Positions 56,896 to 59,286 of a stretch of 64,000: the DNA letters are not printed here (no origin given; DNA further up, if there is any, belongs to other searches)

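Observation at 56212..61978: CaiD-like hydratase, TMADH-family flavoprotein, PhyH dioxygenase, proline iminopeptidase and SDR in one co-directional block: candidate novel quaternary-amine/N-methyl-amino-acid catabolic operon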

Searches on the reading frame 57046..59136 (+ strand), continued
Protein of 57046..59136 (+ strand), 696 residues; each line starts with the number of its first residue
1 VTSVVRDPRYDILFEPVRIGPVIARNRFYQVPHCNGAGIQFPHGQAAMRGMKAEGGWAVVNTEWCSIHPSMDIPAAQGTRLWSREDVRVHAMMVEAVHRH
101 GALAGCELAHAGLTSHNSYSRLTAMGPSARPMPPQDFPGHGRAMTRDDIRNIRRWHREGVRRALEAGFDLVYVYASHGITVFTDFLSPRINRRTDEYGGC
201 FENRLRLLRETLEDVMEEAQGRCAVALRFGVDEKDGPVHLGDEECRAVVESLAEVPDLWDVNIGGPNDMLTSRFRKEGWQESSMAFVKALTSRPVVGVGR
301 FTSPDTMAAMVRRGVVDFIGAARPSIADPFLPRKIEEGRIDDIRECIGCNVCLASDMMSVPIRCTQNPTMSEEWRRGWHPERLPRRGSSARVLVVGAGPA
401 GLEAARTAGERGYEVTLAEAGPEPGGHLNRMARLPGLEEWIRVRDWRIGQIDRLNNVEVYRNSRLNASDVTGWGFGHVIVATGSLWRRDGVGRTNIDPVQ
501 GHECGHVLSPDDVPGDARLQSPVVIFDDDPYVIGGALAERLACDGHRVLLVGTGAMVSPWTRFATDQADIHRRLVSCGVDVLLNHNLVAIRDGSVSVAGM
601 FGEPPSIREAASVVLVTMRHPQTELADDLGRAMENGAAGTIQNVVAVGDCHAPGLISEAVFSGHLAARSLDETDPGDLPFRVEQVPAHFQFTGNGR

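Call 10: find_encoding_contigs(protein=P0001, flank=10000, max_places=3)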
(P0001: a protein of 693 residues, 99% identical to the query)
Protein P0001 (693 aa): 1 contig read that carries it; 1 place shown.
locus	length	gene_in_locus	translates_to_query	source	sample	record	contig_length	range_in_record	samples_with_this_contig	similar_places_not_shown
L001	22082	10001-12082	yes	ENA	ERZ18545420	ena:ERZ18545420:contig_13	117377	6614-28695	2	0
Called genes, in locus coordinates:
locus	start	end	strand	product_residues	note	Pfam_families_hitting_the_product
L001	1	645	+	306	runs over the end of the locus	PF04069:OpuAC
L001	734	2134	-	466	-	PF02881:SRP54_N, PF00448:SRP54, PF13401:AAA_22 (weak), PF02978:SRP_SPB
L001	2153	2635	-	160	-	PF14196:ATC_hydrolase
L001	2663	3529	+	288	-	PF01678:DAP_epimerase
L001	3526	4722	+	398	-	PF00919:UPF0004, PF04055:Radical_SAM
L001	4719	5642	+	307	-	PF02881:SRP54_N (weak), PF13191:AAA_16 (weak), PF00448:SRP54, PF13401:AAA_22 (weak), PF13604:AAA_30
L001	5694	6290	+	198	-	PF00574:CLP_protease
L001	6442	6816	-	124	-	PF03013:Pyr_excise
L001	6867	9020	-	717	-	PF13380:CoA_binding_2, PF13607:Succ_CoA_lig, PF13549:ATP-grasp_5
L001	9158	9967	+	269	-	PF00378:ECH_1, PF16113:ECH_2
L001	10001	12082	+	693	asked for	PF00724:Oxidored_FMN, PF00890:FAD_binding_2 (faint), PF00070:Pyr_redox (faint), PF01266:DAO (faint), PF07992:Pyr_redox_2, PF12831:FAD_oxidored (weak), PF13450:NAD_binding_8 (weak), PF22620:OYE-like_second_a-b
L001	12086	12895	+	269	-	PF05721:PhyH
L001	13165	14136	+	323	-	PF00561:Abhydrolase_1, PF12146:Hydrolase_4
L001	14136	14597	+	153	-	PF00106:adh_short, PF08659:KR (weak), PF13561:adh_short_C2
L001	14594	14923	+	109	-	PF13561:adh_short_C2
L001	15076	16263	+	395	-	PF01385:OrfB_IS605, PF07282:Cas12f1-like_TNB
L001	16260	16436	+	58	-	-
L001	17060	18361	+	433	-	PF02661:Fic (weak)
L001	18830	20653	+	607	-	PF00496:SBP_bac_5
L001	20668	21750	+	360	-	PF00528:BPD_transp_1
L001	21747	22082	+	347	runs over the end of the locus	PF00528:BPD_transp_1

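Call 11: find_encoding_contigs(protein=P0002, flank=10000, max_places=3)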
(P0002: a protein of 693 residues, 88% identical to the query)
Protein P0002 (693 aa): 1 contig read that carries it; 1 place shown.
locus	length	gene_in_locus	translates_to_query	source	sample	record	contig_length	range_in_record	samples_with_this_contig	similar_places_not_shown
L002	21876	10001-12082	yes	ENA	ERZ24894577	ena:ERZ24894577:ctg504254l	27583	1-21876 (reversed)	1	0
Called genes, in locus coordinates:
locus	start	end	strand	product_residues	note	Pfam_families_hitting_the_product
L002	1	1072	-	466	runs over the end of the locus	PF02881:SRP54_N, PF00448:SRP54, PF13401:AAA_22 (weak), PF02978:SRP_SPB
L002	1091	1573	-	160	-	PF14196:ATC_hydrolase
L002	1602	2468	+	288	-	PF01678:DAP_epimerase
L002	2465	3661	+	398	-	PF00919:UPF0004, PF04055:Radical_SAM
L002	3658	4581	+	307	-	PF02881:SRP54_N, PF13191:AAA_16 (weak), PF00448:SRP54, PF13401:AAA_22 (faint), PF13604:AAA_30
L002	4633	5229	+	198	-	PF00574:CLP_protease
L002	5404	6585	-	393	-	PF01571:GCV_T, PF08669:GCV_T_C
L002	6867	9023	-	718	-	PF13380:CoA_binding_2, PF13607:Succ_CoA_lig, PF13549:ATP-grasp_5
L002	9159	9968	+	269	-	PF00378:ECH_1, PF16113:ECH_2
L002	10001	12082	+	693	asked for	PF00724:Oxidored_FMN, PF00070:Pyr_redox (faint), PF01266:DAO (faint), PF07992:Pyr_redox_2, PF12831:FAD_oxidored (weak), PF13450:NAD_binding_8 (weak), PF22620:OYE-like_second_a-b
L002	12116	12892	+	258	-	PF05721:PhyH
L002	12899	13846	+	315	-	PF00561:Abhydrolase_1, PF12146:Hydrolase_4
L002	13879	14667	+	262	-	PF00106:adh_short, PF08659:KR, PF13561:adh_short_C2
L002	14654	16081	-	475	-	PF02661:Fic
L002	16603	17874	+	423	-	PF00872:Transposase_mut, PF10551:MULE (faint)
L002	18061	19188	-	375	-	PF01548:DEDD_Tnp_IS110, PF02371:Transposase_20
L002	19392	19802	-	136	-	-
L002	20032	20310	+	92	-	-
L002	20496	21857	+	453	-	PF00496:SBP_bac_5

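Call 12: find_encoding_contigs(protein=P0006, flank=10000, max_places=2)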
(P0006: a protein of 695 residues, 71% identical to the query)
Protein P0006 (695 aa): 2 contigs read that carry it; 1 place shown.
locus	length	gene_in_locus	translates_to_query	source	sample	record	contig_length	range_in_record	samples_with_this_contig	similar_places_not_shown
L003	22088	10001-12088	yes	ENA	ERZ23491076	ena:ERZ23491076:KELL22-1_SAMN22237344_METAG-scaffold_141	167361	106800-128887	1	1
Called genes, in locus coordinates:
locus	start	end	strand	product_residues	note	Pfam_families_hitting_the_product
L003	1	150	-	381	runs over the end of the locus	PF02803:Thiolase_C (faint), PF22691:Thiolase_C_1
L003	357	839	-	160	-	PF00583:Acetyltransf_1, PF13508:Acetyltransf_7 (weak), PF08445:FR47 (weak)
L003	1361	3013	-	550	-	PF02538:Hydantoinase_B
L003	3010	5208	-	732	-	PF05378:Hydant_A_N, PF01968:Hydantoinase_A, PF19278:Hydant_A_C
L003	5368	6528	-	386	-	PF12679:ABC2_membrane_2, PF01061:ABC2_membrane, PF12698:ABC2_membrane_3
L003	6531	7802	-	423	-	PF12698:ABC2_membrane_3, PF01061:ABC2_membrane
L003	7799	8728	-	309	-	PF00005:ABC_tran, PF13304:AAA_21 (weak)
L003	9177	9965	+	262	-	PF00378:ECH_1, PF16113:ECH_2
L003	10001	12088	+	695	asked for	PF00724:Oxidored_FMN, PF00070:Pyr_redox (faint), PF07992:Pyr_redox_2 (weak), PF12831:FAD_oxidored (weak), PF13450:NAD_binding_8 (faint), PF22620:OYE-like_second_a-b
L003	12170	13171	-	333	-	PF00296:Bac_luciferase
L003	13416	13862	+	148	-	PF05685:Uma2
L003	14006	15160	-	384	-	PF04909:Amidohydro_2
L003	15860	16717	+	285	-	PF05721:PhyH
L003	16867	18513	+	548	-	PF02776:TPP_enzyme_N, PF00205:TPP_enzyme_M, PF02775:TPP_enzyme_C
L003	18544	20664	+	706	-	PF00724:Oxidored_FMN, PF00070:Pyr_redox (faint), PF07992:Pyr_redox_2, PF12831:FAD_oxidored (weak), PF13450:NAD_binding_8 (weak), PF22620:OYE-like_second_a-b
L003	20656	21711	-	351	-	PF04116:FA_hydroxylase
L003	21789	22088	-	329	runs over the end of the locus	PF00126:HTH_1, PF03466:LysR_substrate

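Call 13: find_encoding_contigs(protein=P0017, flank=10000, max_places=2)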
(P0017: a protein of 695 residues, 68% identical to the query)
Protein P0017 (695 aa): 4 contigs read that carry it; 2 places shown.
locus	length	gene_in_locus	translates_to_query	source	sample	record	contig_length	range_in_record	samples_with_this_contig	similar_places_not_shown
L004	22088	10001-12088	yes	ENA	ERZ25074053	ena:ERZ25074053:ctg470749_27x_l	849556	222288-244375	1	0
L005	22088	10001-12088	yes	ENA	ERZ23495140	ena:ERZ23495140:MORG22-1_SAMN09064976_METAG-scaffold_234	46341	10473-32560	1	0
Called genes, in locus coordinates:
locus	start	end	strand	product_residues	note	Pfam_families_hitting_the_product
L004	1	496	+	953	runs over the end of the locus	PF03098:An_peroxidase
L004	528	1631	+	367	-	-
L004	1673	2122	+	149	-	-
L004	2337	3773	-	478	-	PF01979:Amidohydro_1, PF07969:Amidohydro_3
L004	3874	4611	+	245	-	PF00106:adh_short, PF01370:Epimerase, PF08659:KR (faint), PF13561:adh_short_C2, PF23441:SDR (weak)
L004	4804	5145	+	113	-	-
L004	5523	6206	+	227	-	PF00857:Isochorismatase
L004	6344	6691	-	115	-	PF01042:Ribonuc_L-PSP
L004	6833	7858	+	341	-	PF02826:2-Hacid_dh_C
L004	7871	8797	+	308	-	PF13417:GST_N_3, PF13409:GST_N_2, PF13410:GST_C_2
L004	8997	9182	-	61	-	-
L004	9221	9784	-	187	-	-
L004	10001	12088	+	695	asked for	PF00724:Oxidored_FMN, PF00070:Pyr_redox (faint), PF07992:Pyr_redox_2, PF12831:FAD_oxidored (weak), PF13450:NAD_binding_8 (faint), PF22620:OYE-like_second_a-b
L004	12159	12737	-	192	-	-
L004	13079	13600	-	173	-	PF25084:LbH_EIF2B (faint), PF00132:Hexapep (weak), PF14602:Hexapep_2 (faint), PF00132:Hexapep (weak)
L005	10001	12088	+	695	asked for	PF00724:Oxidored_FMN, PF00070:Pyr_redox (faint), PF07992:Pyr_redox_2, PF12831:FAD_oxidored (weak), PF13450:NAD_binding_8 (faint), PF22620:OYE-like_second_a-b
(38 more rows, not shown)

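Call 14: find_encoding_contigs(protein=P0025, flank=10000, max_places=2)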
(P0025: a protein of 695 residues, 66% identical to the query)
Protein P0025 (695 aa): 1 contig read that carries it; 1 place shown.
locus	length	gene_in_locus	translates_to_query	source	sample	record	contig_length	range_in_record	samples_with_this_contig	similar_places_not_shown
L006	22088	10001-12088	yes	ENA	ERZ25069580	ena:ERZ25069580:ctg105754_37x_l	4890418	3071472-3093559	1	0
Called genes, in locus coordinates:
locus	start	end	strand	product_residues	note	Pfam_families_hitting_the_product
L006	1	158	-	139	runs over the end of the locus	-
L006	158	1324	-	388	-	PF02771:Acyl-CoA_dh_N, PF02770:Acyl-CoA_dh_M, PF00441:Acyl-CoA_dh_1, PF08028:Acyl-CoA_dh_2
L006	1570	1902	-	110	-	PF07978:NIPSNAP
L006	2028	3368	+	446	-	PF00890:FAD_binding_2 (faint), PF01266:DAO, PF01494:FAD_binding_3 (weak), PF03486:HI0933_like (faint), PF07992:Pyr_redox_2 (weak), PF13450:NAD_binding_8 (weak)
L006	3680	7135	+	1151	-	PF00289:Biotin_carb_N, PF02786:CPSase_L_D2, PF02785:Biotin_carb_C, PF00682:HMGL-like, PF02436:PYC_OADA, PF25919:BSH_CusB (faint), PF00364:Biotin_lipoyl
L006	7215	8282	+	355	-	PF00392:GntR, PF07729:FCD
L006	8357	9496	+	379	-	PF00155:Aminotran_1_2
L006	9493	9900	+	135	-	PF04828:GFA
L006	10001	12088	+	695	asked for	PF00724:Oxidored_FMN, PF07992:Pyr_redox_2, PF12831:FAD_oxidored (weak), PF13450:NAD_binding_8 (faint), PF22620:OYE-like_second_a-b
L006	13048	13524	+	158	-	-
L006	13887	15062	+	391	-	PF13356:Arm-DNA-bind_3, PF22022:Phage_int_M, PF00589:Phage_integrase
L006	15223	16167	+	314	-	-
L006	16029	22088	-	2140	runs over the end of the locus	PF03160:Calx-beta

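Call 15: find_related_loci(query=window:57046-59136:+, collection=genome_contigs, flank=10000)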
Query window:57046-59136:+ (696 aa) in genome_contigs; peptide patterns used: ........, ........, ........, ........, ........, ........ (x = any residue, [..] = any of these).
600 stretches matched a pattern (row limit reached: there are more); 594 encode a relative of the query (tblastn E <= 1e-3); the best 80 are kept; 80 distinct loci.
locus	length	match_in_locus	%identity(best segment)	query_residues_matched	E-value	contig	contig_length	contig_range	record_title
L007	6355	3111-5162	88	1-687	0e+0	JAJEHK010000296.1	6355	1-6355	MAG: Alphaproteobacteria bacterium isolate p16x60bins.4 k141_360529, whole genome shotgun sequence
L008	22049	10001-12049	71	4-686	0e+0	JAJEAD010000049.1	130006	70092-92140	MAG: Gammaproteobacteria bacterium isolate jk18x7bins.3 k141_1337697, whole genome shotgun sequence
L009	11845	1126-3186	71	4-690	0e+0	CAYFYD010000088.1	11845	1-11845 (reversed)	MAG TPA_asm: uncultured Ectothiorhodospiraceae bacterium isolate ERP110561_co1_72 genome assembly, contig: NODE_3428_len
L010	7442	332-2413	67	4-696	0e+0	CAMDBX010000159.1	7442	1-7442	MAG: Rhizobium sp. Q54 isolate MH-09jul19-261 genome assembly, contig: MH-09jul19-C23902, whole genome shotgun sequence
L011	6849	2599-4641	54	6-685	0e+0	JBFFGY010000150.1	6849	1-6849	MAG: Alphaproteobacteria bacterium isolate Mix_mud15.2022.01.68 k141_1121733_length_6849_cov_7.0000, whole genome shotgu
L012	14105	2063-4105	55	5-683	0e+0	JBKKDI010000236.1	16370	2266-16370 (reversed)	MAG: Aestuariivirga sp. isolate swi_bin.75 k127_16592085, whole genome shotgun sequence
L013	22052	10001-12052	53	4-685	0e+0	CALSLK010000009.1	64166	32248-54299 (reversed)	MAG: uncultured Alphaproteobacteria bacterium isolate A_MB180 genome assembly, contig: contig_14718_A_MB180, whole genom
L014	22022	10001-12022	55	4-683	0e+0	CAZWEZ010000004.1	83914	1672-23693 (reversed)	MAG TPA_asm: uncultured Thalassospiraceae bacterium isolate binchicken_co85_32 genome assembly, contig: NODE_143_length_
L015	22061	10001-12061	54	6-685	0e+0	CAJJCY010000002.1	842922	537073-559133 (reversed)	MAG: uncultured SAR324 cluster bacterium isolate FRAM18_bin343 genome assembly, contig: FRAM18_bin343-2, whole genome sh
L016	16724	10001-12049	54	3-683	0e+0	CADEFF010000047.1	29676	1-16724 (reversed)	MAG: uncultured Rhodospirillaceae bacterium isolate Rhodospirillaceae sp. RBC011 genome assembly, contig: MAG011_47, who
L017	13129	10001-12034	55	6-685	0e+0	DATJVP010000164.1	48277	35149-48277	MAG TPA_asm: Stellaceae bacterium isolate SMAG_U15076 k141_915937, whole genome shotgun sequence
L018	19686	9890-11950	52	6-685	0e+0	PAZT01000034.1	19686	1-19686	MAG: Deltaproteobacteria bacterium isolate SP68 MHASMcontig_1331293, whole genome shotgun sequence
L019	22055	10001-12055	54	3-685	0e+0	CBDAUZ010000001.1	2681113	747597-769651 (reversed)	MAG: Alphaproteobacteria bacterium isolate 2c9b0e66-287d-4c82-9c6d-18ee851c0d6b genome assembly, contig: contig_1, whole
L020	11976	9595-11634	53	6-685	0e+0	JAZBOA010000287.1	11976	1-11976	MAG: Anderseniella sp. isolate bin.758 k117_3726226, whole genome shotgun sequence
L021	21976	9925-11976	51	3-685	0e+0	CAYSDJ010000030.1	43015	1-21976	MAG TPA_asm: uncultured Rhizobiaceae bacterium isolate SRP200020_co5_287 genome assembly, contig: NODE_1251_length_43015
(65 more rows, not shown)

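Call 18: search_protein_families(library=pfam, proteins=[L009:3220-3699:+, L009:3524-4909:+, L009:3758-4891:-, L009:4639-6585:+, L009:4873-6489:-, L009:6963-7820:-, L009:7998-8870:-, L009:7933-9342:-, L009:11115-11831:-, L009:11348-11824:-])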
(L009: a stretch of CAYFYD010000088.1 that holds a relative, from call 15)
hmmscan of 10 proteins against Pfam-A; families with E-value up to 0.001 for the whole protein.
L009:3220-3699:+ (159 aa): 0 families

L009:3524-4909:+ (461 aa): 0 families

L009:3758-4891:- (377 aa): 1 family
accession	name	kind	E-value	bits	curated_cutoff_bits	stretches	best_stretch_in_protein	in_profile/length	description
PF00296.26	Bac_luciferase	-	1.9e-44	152.7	27.9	1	39-342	17-313/314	Luciferase-like monooxygenase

L009:4639-6585:+ (648 aa): 0 families

L009:4873-6489:- (538 aa): 1 family
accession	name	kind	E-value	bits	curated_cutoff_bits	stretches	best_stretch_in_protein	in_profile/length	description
PF00496.27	SBP_bac_5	-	4.7e-68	230.4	32.4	1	108-442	3-355/368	Bacterial extracellular solute-binding proteins, family 5 Middle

L009:6963-7820:- (285 aa): 1 family
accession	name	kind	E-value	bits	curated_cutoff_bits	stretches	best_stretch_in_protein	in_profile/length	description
PF05721.19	PhyH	-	1.5e-26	94.4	22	1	30-237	1-213/213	Phytanoyl-CoA dioxygenase (PhyH)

L009:7998-8870:- (290 aa): 2 families
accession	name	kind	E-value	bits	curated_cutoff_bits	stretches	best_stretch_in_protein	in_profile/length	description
PF00126.33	HTH_1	-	4.3e-21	75.1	26.6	1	7-65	2-60/60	Bacterial regulatory helix-turn-helix protein, lysR family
PF03466.25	LysR_substrate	-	5.7e-19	68.8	28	1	89-277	3-203/209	LysR substrate binding domain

L009:7933-9342:- (469 aa): 0 families

L009:11115-11831:- (238 aa): 0 families

L009:11348-11824:- (158 aa): 0 families

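Call 37: search_dna_similar(query=window:57046-59136:+, collection=plasmids, mode=protein, max_rows=15)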
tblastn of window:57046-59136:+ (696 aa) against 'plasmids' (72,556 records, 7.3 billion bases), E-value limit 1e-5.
Records with a match: 2299; places in all: 3158; records where one place covers at least 80% of the query: 477.
Best place of each record, by identity: <60% 2299.
By first word of the organism name: Klebsiella 325; Acinetobacter 204; Enterobacter 190; Rhizobium 177; Sinorhizobium 140; Ralstonia 137; Escherichia 111; Pantoea 92; Streptomyces 60; Agrobacterium 49; and 190 more.
By predicted mobility (MOB-suite, as given by PLSDB): non-mobilizable 983; conjugative 784; mobilizable 532.
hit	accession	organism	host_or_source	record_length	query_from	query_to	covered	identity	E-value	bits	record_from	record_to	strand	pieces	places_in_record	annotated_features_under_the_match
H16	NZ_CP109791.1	Leisingera thetidis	-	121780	6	680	97%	51.5%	0e+0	660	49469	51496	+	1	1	FAD-dependent oxidoreductase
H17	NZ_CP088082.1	Ideonella dechloratans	Cell culture,Activated sludge, ...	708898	5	683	98%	50.6%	0e+0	619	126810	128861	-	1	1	FAD-dependent oxidoreductase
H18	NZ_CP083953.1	Mesorhizobium sp. B2-1-8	cell culture,soil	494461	7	681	97%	50.6%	0e+0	630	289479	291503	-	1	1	FAD-dependent oxidoreductase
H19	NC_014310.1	Ralstonia solanacearum PSI07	-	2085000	1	685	98%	49.7%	0e+0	600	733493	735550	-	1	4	none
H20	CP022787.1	Ralstonia solanacearum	Solanum tuberosum,single cell,Potato ...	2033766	9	685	97%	50.4%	8e-166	611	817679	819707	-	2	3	none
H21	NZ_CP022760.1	Ralstonia solanacearum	Solanum tuberosum,single cell,Potato ...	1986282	1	685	98%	49.6%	0e+0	600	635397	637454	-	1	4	none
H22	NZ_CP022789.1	Ralstonia solanacearum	Solanum tuberosum,single cell,Potato ...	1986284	1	685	98%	49.6%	0e+0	600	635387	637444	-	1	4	none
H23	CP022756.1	Ralstonia solanacearum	Solanum tuberosum,single cell,Potato ...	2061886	9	685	97%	50.1%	0e+0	605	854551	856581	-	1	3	NADH:flavin oxidoreductase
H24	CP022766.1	Ralstonia solanacearum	Solanum tuberosum,single cell,Potato ...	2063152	9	685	97%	50.1%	0e+0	605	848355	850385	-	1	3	NADH:flavin oxidoreductase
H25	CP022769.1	Ralstonia solanacearum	Solanum tuberosum,single cell,Potato ...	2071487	9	685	97%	50.1%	0e+0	605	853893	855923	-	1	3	NADH:flavin oxidoreductase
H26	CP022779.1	Ralstonia solanacearum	Solanum tuberosum,single cell,Potato ...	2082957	9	685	97%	50.1%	0e+0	605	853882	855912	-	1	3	NADH:flavin oxidoreductase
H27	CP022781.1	Ralstonia solanacearum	Solanum tuberosum,single cell,Potato ...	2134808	9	685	97%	50.1%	0e+0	605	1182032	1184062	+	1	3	NADH:flavin oxidoreductase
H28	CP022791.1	Ralstonia solanacearum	Solanum tuberosum,single cell,Potato ...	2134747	9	685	97%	50.1%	0e+0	605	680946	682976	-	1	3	NADH:flavin oxidoreductase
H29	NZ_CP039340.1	Ralstonia pseudosolanacearum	-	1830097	9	685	97%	50.1%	0e+0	605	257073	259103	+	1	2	none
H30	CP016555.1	Ralstonia solanacearum FJAT-1458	tomato,tissue sample,tomato vessel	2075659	9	685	97%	50.1%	0e+0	605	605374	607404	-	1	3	NADH:flavin oxidoreductase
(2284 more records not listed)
